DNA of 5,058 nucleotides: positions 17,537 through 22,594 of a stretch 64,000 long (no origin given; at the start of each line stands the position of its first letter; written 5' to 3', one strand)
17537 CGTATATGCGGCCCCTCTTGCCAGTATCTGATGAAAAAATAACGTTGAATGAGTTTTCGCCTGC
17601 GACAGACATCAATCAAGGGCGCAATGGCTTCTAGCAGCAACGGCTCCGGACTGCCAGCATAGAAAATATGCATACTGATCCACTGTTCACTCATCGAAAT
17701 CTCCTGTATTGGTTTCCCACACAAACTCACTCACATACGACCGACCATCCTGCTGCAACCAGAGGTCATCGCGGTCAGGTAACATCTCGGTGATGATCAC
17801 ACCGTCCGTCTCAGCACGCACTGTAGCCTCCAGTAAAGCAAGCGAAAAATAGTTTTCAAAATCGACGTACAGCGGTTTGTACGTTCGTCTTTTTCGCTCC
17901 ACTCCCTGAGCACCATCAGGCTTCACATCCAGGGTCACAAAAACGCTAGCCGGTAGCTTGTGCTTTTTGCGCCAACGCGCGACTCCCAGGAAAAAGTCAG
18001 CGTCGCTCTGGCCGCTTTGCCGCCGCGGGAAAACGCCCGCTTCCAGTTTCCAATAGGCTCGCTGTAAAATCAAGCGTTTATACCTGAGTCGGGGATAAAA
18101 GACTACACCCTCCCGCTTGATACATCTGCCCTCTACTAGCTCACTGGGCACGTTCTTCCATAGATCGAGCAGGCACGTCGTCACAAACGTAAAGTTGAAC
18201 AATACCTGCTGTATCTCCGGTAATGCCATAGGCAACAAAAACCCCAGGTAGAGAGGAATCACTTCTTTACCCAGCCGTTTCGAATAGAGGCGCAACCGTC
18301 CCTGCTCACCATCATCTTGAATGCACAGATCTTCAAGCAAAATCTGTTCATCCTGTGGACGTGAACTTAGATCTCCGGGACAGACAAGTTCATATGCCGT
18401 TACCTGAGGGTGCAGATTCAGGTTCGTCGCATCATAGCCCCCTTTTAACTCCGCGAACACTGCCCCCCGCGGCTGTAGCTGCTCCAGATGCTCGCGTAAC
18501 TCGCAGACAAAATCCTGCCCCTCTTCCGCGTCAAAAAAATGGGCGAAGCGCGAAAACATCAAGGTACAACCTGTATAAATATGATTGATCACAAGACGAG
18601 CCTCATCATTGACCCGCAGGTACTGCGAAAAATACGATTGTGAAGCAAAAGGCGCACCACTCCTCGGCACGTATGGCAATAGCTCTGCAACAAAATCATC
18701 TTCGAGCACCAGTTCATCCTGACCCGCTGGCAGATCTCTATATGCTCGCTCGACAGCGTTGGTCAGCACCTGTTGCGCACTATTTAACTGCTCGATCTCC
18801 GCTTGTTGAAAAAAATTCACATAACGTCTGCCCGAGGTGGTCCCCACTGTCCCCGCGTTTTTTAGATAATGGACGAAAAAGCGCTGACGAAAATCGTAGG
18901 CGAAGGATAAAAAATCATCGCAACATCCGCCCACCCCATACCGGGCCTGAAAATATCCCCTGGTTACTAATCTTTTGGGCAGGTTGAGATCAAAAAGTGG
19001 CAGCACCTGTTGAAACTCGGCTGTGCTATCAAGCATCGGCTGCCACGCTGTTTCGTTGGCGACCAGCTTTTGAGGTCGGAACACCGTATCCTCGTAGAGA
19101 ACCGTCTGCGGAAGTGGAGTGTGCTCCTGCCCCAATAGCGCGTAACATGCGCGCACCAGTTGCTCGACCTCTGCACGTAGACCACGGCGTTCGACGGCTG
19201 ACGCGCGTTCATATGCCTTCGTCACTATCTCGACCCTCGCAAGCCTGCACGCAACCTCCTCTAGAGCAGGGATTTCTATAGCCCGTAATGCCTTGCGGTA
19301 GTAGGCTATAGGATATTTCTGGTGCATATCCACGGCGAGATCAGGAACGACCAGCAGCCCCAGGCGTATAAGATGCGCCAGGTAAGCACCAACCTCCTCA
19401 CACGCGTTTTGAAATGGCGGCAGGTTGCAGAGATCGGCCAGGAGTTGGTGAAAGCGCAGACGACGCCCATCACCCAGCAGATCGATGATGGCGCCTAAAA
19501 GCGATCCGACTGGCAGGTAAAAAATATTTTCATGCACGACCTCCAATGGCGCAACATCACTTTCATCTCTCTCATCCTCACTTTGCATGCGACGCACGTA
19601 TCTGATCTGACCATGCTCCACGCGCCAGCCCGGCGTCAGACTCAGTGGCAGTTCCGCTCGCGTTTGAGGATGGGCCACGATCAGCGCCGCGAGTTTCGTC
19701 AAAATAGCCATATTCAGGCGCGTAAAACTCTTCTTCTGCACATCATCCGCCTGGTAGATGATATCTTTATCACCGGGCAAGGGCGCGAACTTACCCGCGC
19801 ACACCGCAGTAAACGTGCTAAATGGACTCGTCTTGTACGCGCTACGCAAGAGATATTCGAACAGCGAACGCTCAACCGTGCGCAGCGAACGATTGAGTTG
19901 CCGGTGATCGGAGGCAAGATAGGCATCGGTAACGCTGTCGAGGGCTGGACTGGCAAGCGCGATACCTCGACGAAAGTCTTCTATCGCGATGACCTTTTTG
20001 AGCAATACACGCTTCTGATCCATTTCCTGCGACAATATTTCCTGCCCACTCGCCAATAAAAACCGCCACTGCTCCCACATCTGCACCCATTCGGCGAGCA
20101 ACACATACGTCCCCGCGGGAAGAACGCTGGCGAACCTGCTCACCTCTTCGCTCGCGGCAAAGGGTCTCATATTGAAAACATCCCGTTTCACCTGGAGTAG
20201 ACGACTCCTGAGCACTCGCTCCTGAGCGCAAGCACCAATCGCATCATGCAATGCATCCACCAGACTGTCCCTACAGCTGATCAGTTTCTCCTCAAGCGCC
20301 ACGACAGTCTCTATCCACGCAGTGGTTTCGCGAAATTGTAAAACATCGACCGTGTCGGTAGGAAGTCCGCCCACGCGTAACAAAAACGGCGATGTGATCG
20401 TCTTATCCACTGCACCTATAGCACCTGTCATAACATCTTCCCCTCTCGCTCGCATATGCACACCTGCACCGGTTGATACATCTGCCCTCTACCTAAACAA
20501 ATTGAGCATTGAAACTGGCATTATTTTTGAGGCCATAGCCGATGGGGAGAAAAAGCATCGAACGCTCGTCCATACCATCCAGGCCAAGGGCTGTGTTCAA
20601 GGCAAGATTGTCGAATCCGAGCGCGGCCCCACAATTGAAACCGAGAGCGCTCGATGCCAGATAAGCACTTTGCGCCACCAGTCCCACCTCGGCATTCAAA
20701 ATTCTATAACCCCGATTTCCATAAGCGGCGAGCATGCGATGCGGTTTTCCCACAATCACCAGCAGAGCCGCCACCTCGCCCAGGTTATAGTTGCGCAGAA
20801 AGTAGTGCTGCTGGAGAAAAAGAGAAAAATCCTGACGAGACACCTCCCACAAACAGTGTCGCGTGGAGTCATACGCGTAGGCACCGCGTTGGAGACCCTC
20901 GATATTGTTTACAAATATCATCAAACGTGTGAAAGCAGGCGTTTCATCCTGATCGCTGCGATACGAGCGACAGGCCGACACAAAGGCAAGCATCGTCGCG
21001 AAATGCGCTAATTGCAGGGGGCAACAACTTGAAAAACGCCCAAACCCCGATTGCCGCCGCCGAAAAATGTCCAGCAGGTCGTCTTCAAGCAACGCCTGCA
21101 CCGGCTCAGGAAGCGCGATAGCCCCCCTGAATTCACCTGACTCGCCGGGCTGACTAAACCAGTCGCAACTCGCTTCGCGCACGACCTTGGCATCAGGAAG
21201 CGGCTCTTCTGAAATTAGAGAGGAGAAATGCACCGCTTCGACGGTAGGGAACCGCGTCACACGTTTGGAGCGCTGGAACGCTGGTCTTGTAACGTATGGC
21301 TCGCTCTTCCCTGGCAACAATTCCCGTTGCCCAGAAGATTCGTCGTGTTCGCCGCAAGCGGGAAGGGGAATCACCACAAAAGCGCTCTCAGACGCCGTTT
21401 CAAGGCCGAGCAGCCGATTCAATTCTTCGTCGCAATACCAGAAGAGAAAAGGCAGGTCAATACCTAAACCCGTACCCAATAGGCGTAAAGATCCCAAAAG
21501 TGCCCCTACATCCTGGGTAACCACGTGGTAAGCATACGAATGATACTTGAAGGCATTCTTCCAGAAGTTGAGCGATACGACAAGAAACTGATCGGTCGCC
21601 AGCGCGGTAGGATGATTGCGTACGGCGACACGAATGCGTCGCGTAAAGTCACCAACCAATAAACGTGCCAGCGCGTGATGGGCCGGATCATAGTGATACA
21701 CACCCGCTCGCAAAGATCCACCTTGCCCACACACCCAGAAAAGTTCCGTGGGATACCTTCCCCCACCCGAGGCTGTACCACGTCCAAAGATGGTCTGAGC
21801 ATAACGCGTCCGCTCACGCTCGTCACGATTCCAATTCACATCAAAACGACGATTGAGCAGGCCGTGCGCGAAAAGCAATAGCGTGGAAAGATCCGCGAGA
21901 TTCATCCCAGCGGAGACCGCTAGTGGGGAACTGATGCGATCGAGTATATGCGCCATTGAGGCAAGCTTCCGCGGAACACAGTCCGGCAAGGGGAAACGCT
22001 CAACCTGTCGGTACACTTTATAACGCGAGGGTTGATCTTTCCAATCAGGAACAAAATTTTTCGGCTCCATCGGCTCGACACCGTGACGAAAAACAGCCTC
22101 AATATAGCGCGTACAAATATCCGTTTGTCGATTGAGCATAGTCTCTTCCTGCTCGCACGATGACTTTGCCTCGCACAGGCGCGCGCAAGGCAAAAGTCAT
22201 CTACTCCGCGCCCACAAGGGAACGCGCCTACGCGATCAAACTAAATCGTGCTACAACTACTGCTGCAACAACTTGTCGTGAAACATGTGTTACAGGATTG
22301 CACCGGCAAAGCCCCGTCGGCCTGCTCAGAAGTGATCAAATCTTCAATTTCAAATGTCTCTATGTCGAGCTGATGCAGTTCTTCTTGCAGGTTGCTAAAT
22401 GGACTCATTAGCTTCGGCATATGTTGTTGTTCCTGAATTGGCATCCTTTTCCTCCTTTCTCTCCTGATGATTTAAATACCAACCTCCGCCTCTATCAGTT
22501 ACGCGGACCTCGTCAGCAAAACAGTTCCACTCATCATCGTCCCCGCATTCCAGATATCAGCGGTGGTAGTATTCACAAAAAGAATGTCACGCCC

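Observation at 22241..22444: Precursor peptide with thiopeptide-like core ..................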

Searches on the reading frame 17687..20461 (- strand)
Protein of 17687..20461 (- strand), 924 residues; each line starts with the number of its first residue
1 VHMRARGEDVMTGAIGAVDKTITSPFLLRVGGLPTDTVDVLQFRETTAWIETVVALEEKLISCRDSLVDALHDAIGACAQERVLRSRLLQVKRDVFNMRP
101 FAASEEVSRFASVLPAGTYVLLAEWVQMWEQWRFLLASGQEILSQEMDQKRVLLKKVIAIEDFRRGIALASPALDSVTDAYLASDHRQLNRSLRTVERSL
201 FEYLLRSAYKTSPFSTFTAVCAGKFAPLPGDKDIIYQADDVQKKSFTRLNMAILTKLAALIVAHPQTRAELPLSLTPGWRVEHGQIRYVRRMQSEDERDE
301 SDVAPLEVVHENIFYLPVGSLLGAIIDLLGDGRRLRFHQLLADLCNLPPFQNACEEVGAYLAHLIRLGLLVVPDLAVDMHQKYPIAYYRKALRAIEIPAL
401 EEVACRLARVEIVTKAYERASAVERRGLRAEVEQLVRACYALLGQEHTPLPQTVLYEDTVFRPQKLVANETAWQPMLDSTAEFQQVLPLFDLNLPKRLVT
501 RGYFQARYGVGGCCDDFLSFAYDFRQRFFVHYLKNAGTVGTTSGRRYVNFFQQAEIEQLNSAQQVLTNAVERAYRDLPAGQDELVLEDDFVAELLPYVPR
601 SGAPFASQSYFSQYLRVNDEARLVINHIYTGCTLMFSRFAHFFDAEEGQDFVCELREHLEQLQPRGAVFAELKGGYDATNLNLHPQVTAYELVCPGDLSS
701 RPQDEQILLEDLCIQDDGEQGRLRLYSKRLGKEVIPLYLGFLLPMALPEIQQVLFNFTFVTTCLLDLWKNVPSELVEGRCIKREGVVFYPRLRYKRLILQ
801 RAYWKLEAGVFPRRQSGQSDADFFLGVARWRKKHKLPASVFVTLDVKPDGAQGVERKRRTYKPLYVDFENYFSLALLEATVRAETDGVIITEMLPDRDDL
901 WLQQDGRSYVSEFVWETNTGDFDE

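Call 4: search_protein_families(library=pfam, proteins=[window:17687-20461:-], max_evalue=0.01)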
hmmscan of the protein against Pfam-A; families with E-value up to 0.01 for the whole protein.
window:17687-20461:- (924 aa): 1 family
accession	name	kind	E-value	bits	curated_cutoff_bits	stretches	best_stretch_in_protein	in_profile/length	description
PF04738.18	Lant_dehydr_N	-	1.5e-44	152.7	28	1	162-843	4-630/649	Lantibiotic dehydratase, N terminus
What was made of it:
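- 17687..20431 (-): LanB N-terminal-type Glu-tRNA-dependent glutamylase (914 aa by gene call; the ORF extends to 20461). Pfam Lant_dehydr_N, E 1.5e-44 (call 4).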

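Call 5: search_protein_families(library=ncbifam, proteins=[window:17687-20461:-], max_evalue=0.01)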
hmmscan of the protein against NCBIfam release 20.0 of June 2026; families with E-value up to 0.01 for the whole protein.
window:17687-20461:- (924 aa): 0 families

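Call 12: search_solved_structures(query=window:17687-20461:-, max_evalue=1)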
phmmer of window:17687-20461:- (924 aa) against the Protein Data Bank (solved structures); distinct sequences matched with E-value up to 1: 9.
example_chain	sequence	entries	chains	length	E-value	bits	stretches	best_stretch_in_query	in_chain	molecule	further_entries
6ec7_A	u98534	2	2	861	6.3e-45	156.8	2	453-900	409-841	Lantibiotic dehydratase domain protein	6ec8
9jhq_A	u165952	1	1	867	4.2e-17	64.8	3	621-877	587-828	Goadsporin biosynthetic protein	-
3hjh_A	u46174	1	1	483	0.036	15.3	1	335-445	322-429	Transcription-repair-coupling factor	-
6x26_A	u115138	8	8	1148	0.088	14.1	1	335-445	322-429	Transcription-repair-coupling factor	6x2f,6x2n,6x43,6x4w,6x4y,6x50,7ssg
2eyq_A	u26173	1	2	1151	0.088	14.1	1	335-445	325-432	Transcription-repair coupling factor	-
9n07_A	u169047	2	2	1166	0.09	14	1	335-445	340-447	Transcription-repair-coupling factor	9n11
6xeo_A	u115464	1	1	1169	0.09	14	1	335-445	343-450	Transcription-repair-coupling factor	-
3pwy_A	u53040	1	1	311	0.36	12.1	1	602-690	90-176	3-phosphoinositide-dependent protein kinase 1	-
9g04_A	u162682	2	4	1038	0.91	10.7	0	158-253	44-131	Thiopeptide-type bacteriocin biosynthesis domain containing protein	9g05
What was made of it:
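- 17687..20431 (-): Closest solved structures are TbtB 6ec7 (E 6e-45) and the goadsporin protein 9jhq (E 4e-17) (call 12).
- On Goadsporin-type linear azole/Dha peptides (LAPs with a split LanB): The glutamylase matches the goadsporin protein 9jhq only at E 4e-17, against 6e-45 for TbtB (call 12).
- Closest known: Goadsporin. Different: Its glutamylase is much closer to TbtB than to the goadsporin protein (E 6e-45 against 4e-17, call 12).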

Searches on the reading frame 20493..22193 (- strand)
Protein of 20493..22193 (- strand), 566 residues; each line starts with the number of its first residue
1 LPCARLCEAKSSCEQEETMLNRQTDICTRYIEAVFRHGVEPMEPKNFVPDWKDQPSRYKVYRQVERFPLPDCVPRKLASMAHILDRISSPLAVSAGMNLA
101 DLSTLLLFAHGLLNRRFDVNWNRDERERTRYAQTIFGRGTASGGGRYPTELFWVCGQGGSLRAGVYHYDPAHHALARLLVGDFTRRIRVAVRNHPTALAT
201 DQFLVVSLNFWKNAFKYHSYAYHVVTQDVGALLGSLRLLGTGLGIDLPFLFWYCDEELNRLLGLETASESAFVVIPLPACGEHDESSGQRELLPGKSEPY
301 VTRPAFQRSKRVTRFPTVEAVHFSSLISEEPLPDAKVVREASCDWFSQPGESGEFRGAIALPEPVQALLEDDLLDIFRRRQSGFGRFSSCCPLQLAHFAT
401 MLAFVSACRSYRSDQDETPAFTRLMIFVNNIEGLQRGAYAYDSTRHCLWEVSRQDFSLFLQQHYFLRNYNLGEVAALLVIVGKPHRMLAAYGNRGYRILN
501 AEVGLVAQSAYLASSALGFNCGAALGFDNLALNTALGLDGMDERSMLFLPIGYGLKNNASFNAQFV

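Call 4: search_protein_families(library=pfam, proteins=[window:20493-22193:-], max_evalue=0.01)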
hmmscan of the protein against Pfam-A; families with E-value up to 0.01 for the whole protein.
window:20493-22193:- (566 aa): 1 family
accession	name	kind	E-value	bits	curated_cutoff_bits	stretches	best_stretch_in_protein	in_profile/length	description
PF00881.29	Nitroreductase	-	7.2e-16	59.3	23.5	1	440-553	53-167/167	Nitroreductase family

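Call 5: search_protein_families(library=ncbifam, proteins=[window:20493-22193:-], max_evalue=0.01)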
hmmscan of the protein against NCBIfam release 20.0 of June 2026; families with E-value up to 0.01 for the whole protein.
window:20493-22193:- (566 aa): 2 families
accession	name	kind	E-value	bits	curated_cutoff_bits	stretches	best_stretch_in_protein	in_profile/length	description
TIGR03605.1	antibiot_sagB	domain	2e-47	160.9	78.4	2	99-276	2-170/173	SagB family peptide dehydrogenase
TIGR04511.1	SagB_rel_DH_2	exception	9.6e-26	90.7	240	2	124-275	209-364/380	putative peptide maturation dehydrogenase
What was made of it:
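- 20493..22139 (-): SagB-type FMN dehydrogenase (azoline to azole). The gene-call start gives 548 aa; the longest ORF starts at 22193. TIGR03605 160.9 bits and Pfam Nitroreductase (calls 4, 5).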

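Call 11: search_solved_structures(query=window:20493-22193:-, max_evalue=1)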
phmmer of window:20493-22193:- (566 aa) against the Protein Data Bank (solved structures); distinct sequences matched with E-value up to 1: 11.
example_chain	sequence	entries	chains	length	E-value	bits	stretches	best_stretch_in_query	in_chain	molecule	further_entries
3eo7_A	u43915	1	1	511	2.8e-22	82.1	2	132-279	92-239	Putative Nitroreductase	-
8pz5_A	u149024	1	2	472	2.9e-08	35.9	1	139-244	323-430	SagB-type dehydrogenase domain protein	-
5lq4_B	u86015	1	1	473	2.9e-08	35.9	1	139-244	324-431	CyaGox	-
5lq4_A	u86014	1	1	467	2.9e-08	35.9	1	139-244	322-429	CyaGox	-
7ly5_B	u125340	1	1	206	0.0043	18.8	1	140-265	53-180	BmdC, oxidase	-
6gos_C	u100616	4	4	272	0.0096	17.6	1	140-269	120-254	Microcin B17-processing protein McbC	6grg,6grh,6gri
7ly4_A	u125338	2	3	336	0.013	17.2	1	140-265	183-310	BmdC, Oxidase | BmdC, NRPS oxidase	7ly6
7ly7_B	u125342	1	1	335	0.013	17.2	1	140-265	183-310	BmdC, Oxidase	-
6n3r_A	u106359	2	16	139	0.22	13.1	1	240-256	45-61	Galectin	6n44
4dn2_A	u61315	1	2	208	0.61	11.7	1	471-557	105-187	Nitroreductase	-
3fiw_A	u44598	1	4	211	0.96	11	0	229-282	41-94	Putative tetR-family transcriptional regulator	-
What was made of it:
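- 20493..22139 (-): The PDB match 3eo7 covers two nitroreductase halves (call 11).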

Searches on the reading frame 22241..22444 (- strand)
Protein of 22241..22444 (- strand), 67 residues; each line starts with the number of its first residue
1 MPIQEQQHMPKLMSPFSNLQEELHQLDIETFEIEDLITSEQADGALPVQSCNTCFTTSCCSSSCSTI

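Call 4: search_protein_families(library=pfam, proteins=[window:22241-22444:-], max_evalue=0.01)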
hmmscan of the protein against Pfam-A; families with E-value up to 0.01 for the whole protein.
window:22241-22444:- (67 aa): 0 families

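Call 5: search_protein_families(library=ncbifam, proteins=[window:22241-22444:-], max_evalue=0.01)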
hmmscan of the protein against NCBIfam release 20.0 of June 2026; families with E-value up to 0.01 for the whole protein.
window:22241-22444:- (67 aa): 1 family
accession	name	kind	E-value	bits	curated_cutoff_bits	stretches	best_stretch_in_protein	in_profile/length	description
TIGR03892.1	thiopep_precurs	subfamily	1e-05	25.8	25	1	23-63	1-44/44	thiazolylpeptide-type bacteriocin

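Call 14: find_homologous_proteins(query=window:22241-22444:-, max_evalue=10)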
Query window:22241-22444:- (67 aa): 2 proteins with E <= 10 among 2 candidates.
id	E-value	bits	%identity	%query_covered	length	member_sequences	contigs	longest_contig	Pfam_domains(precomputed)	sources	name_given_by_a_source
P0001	5.9e-37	141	100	100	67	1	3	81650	-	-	-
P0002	2.9e-23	98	64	82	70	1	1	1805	PF19409.6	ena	-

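Call 16: find_encoding_contigs(protein=P0002, flank=10000)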
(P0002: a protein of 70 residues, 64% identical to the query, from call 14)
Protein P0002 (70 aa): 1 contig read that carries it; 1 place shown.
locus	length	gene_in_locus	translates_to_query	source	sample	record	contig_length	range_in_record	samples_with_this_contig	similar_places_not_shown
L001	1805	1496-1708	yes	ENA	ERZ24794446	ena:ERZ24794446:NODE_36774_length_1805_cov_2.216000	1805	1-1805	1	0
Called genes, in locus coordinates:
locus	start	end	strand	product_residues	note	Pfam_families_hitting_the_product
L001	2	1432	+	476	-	?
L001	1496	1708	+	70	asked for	PF19409:Thiopep_pre (weak)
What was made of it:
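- On Thiopeptides: Pfam PF19409 gives no hit for this peptide (call 4) and a weak hit for homologue P0002 (call 16).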

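Call 17: find_encoding_contigs(protein=P0001, flank=10000)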
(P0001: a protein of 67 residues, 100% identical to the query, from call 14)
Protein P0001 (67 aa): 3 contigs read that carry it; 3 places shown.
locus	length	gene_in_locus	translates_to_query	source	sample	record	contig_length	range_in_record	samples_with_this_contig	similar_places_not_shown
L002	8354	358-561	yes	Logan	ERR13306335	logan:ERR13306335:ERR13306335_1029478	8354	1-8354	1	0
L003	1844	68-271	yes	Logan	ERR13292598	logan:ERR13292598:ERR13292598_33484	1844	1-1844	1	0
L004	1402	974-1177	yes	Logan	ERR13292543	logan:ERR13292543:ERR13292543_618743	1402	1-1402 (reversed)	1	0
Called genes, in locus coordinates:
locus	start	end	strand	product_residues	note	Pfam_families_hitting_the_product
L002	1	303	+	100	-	?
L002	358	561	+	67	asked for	-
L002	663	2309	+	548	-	PF00881:Nitroreductase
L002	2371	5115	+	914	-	PF04738:Lant_dehydr_N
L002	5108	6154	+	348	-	PF14028:Lant_dehydr_C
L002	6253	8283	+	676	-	PF02624:YcaO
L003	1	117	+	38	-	?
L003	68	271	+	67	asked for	-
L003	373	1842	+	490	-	?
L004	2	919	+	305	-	?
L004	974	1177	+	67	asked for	-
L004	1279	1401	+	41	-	?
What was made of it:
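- Its gene overlaps the glutamylase gene by 8 nt (call 17). The same precursor sequence occurs on contigs from three further sequencing runs (call 17).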
